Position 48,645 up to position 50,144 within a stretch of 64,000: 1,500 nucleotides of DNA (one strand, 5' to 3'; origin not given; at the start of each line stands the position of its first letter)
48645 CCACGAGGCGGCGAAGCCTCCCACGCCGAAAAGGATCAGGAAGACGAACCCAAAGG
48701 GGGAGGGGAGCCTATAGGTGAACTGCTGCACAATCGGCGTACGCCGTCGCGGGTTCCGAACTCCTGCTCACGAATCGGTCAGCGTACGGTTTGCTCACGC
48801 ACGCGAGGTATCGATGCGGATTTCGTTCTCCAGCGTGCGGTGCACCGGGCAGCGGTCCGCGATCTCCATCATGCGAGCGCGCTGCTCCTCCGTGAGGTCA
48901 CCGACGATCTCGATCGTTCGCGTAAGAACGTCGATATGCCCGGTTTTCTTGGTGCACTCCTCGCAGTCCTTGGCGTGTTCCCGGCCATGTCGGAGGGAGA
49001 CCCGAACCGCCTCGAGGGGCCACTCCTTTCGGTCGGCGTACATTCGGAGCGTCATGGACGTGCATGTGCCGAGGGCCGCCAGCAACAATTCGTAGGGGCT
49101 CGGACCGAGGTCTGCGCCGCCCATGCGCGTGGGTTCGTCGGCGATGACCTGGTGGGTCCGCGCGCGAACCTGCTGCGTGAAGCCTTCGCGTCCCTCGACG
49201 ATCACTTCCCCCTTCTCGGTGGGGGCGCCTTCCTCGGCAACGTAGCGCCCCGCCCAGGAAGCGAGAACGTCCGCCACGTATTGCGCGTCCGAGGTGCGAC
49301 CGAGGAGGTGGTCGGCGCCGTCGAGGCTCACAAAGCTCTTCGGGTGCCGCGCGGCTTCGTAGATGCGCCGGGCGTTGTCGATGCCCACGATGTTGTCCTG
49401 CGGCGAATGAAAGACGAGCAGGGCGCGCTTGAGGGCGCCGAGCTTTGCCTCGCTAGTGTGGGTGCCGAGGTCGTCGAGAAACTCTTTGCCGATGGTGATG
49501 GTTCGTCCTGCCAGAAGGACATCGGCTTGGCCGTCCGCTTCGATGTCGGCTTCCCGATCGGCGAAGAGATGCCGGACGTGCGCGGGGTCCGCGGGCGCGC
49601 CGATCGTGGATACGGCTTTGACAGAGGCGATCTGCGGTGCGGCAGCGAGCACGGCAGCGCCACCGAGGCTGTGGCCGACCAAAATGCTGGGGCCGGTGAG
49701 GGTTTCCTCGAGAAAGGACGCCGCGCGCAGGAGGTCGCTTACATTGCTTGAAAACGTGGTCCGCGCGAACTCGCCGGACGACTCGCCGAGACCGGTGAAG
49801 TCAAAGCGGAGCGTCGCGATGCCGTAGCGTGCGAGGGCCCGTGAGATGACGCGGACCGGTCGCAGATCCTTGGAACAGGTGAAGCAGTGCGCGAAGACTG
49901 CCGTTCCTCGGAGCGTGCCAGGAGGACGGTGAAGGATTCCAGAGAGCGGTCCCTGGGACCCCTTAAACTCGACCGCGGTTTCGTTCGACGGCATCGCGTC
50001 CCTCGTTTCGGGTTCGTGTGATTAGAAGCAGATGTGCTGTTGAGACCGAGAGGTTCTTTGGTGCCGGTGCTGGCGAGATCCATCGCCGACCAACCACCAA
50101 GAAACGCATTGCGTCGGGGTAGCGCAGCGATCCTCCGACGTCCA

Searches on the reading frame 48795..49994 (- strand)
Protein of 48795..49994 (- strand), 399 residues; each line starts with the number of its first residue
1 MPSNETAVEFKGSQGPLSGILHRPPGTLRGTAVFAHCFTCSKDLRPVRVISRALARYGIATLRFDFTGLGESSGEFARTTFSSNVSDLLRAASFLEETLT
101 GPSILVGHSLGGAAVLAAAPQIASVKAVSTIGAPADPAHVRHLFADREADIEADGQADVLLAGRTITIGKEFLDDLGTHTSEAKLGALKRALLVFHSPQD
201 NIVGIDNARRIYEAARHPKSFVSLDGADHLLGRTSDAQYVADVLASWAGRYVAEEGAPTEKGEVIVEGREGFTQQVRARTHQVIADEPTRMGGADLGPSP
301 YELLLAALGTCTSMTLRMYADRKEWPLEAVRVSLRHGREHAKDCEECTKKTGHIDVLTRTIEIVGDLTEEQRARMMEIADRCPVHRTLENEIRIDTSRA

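Call 35: search_protein_families(library=pfam, proteins=[window:48795-49994:-], max_evalue=0.0001)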
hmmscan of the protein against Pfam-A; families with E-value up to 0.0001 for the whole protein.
window:48795-49994:- (399 aa): 4 families
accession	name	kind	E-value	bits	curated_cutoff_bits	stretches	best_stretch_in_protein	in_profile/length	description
PF02566.24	OsmC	-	5.7e-19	68.8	27.5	1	294-396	2-99/100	OsmC-like protein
PF12146.15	Hydrolase_4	-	3e-12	46.8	27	1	51-126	24-102/239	Serine aminopeptidase, S33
PF12697.13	Abhydrolase_6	-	4.7e-12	47.5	26.3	1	33-242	2-216/217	Alpha/beta hydrolase family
PF00561.26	Abhydrolase_1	-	3.1e-09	37.3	25.8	1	33-140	4-109/245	alpha/beta hydrolase fold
